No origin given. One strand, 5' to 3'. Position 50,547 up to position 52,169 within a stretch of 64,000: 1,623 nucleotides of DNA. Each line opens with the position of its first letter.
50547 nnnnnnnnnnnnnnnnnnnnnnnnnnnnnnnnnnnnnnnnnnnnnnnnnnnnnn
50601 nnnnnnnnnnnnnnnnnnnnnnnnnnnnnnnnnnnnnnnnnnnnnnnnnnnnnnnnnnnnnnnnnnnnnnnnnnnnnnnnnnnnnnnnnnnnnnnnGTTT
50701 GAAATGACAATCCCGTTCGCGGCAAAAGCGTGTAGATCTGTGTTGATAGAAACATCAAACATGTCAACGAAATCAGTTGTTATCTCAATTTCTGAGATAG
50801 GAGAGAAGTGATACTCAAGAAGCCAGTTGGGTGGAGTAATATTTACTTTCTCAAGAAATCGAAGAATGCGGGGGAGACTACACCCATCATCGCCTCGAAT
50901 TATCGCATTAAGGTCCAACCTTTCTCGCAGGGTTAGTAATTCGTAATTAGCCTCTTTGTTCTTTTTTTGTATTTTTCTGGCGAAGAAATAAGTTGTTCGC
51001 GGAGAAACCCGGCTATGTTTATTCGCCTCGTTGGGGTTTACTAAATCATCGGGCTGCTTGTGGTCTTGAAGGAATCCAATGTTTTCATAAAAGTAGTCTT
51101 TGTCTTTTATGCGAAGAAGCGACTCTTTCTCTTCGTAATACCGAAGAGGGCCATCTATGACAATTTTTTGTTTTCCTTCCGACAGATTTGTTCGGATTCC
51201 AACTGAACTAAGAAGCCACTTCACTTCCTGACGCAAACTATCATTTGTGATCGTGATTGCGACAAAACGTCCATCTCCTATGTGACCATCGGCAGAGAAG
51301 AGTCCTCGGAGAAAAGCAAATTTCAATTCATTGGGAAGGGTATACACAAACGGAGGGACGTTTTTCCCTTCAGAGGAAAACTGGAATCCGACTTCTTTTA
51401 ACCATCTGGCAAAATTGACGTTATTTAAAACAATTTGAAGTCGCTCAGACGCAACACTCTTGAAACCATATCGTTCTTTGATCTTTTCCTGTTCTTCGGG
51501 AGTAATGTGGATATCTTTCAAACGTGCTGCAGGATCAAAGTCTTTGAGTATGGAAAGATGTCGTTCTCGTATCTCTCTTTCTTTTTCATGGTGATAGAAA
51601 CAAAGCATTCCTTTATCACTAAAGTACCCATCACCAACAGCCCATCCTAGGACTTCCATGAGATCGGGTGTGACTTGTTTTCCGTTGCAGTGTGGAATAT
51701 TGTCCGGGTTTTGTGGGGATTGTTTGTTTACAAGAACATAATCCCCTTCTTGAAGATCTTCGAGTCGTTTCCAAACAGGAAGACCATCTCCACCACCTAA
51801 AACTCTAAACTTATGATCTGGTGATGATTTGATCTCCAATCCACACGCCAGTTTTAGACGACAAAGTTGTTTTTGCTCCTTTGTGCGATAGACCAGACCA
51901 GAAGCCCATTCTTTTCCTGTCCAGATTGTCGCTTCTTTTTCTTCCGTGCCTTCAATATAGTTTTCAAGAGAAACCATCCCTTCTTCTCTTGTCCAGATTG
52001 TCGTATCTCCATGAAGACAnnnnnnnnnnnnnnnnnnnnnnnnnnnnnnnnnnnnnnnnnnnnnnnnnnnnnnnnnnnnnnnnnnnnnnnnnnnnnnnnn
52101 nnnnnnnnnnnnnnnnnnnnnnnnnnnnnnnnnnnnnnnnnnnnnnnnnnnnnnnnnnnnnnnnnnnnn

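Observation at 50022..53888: Portal-like gene invaded twice: a mini-intein and a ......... homing-endonuclease intein 35 codons apart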

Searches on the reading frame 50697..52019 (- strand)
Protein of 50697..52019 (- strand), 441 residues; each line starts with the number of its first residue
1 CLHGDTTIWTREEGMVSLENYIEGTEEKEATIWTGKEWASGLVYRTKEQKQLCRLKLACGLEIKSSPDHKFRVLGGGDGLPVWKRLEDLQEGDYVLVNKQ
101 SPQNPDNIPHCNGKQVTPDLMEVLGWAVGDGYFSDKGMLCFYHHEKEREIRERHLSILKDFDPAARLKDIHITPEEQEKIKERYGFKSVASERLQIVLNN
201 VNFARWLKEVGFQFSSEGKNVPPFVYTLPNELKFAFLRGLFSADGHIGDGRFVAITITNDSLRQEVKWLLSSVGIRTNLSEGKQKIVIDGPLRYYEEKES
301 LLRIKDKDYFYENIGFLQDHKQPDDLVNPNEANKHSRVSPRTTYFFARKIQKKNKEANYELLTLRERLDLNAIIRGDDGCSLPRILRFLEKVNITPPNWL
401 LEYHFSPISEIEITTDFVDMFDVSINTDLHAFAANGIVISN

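Call 23: search_solved_structures(query=window:50697-52019:-, max_evalue=0.01, show_alignments=2)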
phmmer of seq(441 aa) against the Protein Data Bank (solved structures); distinct sequences matched with E-value up to 0.01: 7.
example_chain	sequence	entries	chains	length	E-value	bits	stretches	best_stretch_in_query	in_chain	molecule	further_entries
1dq3_A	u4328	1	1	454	8.7e-07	31.2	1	60-314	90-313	ENDONUCLEASE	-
2cw7_A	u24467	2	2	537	1.4e-05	27.2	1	215-277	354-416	Endonuclease PI-PkoII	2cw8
1um2_A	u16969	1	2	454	0.0004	22.5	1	122-290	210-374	ENDONUCLEASE PI-SCEI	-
1dfa_A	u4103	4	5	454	0.0004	22.5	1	122-290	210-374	PI-SCEI ENDONUCLEASE | ENDONUCLEASE PI-SCEI | PI-SCEI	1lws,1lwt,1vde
1ef0_A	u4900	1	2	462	0.00042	22.4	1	122-290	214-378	PI-SCEI ENDONUCLEASE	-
1jva_A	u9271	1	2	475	0.00044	22.3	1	122-290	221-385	VMA1-DERIVED HOMING ENDONUCLEASE X10SSS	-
9cop_A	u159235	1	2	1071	0.0014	20.7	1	122-290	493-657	V-type proton ATPase catalytic subunit A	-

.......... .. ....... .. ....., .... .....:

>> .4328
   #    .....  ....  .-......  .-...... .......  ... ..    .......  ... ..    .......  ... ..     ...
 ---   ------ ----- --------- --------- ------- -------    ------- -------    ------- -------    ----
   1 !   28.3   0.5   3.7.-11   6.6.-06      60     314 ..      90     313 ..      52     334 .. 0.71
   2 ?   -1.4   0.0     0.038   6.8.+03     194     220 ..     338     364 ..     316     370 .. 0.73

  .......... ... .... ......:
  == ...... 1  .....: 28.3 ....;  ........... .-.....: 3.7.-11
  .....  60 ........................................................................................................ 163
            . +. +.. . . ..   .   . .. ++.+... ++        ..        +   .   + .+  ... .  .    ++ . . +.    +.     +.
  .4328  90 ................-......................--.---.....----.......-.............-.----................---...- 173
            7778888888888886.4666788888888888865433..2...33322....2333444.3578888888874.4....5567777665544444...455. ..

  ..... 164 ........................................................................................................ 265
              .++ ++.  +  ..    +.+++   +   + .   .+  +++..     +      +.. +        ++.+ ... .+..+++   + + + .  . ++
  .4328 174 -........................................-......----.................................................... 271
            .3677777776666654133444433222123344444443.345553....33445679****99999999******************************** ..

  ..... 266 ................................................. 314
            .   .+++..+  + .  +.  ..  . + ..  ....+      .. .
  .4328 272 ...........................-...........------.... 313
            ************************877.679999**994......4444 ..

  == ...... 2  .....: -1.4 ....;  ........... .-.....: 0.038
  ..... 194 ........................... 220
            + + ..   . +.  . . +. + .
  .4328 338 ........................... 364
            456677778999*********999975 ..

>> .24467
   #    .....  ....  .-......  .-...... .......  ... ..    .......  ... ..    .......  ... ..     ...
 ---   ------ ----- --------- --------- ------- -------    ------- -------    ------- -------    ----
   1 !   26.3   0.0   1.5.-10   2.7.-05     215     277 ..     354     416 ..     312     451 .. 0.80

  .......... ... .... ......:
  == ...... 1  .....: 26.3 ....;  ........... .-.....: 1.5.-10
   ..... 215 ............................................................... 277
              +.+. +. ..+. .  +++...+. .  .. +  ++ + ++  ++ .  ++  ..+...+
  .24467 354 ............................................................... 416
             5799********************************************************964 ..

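Call 47: find_related_loci(query=window:50697-52019:-, collection=viral_contigs, flank=4000)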
Query window:50697-52019:- (441 aa) in viral_contigs; peptide patterns used: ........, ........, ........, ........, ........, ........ (x = any residue, [..] = any of these).
31 stretches matched a pattern; 1 encode a relative of the query (tblastn E <= 1e-3); 1 distinct loci.
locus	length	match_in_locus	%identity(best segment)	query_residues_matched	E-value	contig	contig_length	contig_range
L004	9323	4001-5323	96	1-441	0e+0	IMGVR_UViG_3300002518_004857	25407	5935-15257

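Call 69: search_dna_similar(query=window:50697-52019:-, collection=phages, mode=protein, max_rows=25, max_evalue=0.001)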
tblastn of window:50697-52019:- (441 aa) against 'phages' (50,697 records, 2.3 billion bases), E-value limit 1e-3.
Records with a match: 122; places in all: 122; records where one place covers at least 80% of the query: 4.
Best place of each record, by identity: <60% 122.
By first word of the organism name: Rheinheimera 115; Bacteriophage 2; Escherichia 1; Klebsiella 1; uncultured 1; Curvibacter 1; Gordonia 1.
By host as written in the record: Rheinheimera sp. BAL341 115; - 4; Klebsiella pneumoniae 4727 1; Curvibacter sp. IMCC26059 1; Gordonia terrae 3612 1.
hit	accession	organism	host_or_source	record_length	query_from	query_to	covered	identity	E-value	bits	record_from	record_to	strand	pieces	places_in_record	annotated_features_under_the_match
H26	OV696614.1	Escherichia phage Cyrano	-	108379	1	441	100%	24.4%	6e-12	74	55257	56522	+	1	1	RecA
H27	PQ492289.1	Klebsiella phage vB_KpnS_p4727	Klebsiella pneumoniae 4727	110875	1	441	100%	24.4%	8e-12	74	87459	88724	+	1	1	record has no annotation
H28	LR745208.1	uncultured phage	metagenomic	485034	1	441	100%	24.2%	2e-15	85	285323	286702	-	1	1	record has no annotation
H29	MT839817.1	Bacteriophage sp.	human fecal samples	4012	49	441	89%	21.8%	2e-5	53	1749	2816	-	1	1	record has no annotation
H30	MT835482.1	Bacteriophage sp.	human fecal samples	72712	43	322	63%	25.4%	9e-13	77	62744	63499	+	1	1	record has no annotation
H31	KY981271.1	Curvibacter phage P26059A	Curvibacter sp. IMCC26059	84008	1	283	64%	22.9%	2e-4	50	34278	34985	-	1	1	ribonucleotide reductase of class Ia (aerobic), alpha subunit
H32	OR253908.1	Gordonia phage BearBQ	Gordonia terrae 3612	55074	83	246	37%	30.6%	1e-5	54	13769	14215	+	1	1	17: tape measure protein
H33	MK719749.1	Rheinheimera phage vB_RspM_Barba30A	Rheinheimera sp. BAL341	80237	22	96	17%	31.6%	4e-4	49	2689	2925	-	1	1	ribonucleotide reductase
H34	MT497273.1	Rheinheimera phage vB_RspM_barba_12-9G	Rheinheimera sp. BAL341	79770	22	96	17%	31.6%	4e-4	49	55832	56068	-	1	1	ribonucleotide reductase, alpha subunit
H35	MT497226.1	Rheinheimera phage vB_RspM_barba_10-8B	Rheinheimera sp. BAL341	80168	22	96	17%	31.6%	4e-4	49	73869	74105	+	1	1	ribonucleotide reductase, alpha subunit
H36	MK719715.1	Rheinheimera phage vB_RspM_Barba9A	Rheinheimera sp. BAL341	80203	22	96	17%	31.6%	4e-4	49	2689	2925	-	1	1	ribonucleotide reductase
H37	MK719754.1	Rheinheimera phage vB_RspM_Barba35A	Rheinheimera sp. BAL341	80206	22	96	17%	31.6%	4e-4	49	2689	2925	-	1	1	ribonucleotide reductase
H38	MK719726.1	Rheinheimera phage vB_RspM_Barba16S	Rheinheimera sp. BAL341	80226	22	96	17%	31.6%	4e-4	49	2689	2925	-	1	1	ribonucleotide reductase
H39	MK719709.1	Rheinheimera phage vB_RspM_Barba5A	Rheinheimera sp. BAL341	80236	22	96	17%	31.6%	4e-4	49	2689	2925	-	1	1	ribonucleotide reductase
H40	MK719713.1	Rheinheimera phage vB_RspM_Barba8A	Rheinheimera sp. BAL341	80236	22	96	17%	31.6%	4e-4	49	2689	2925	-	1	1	ribonucleotide reductase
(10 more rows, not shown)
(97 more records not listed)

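Call 71: search_protein_families(library=pfam, proteins=[window:50697-52019:-], max_evalue=0.1)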
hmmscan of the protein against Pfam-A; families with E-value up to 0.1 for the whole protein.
window:50697-52019:- (441 aa): 2 families
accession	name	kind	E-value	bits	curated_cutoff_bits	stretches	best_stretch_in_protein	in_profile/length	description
PF14528.11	LAGLIDADG_3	-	1.7e-10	41.5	22.5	1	232-295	2-68/82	LAGLIDADG-like domain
PF14890.11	Intein_splicing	-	3.1e-09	37.3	35.8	1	43-440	41-154/155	Intein splicing domain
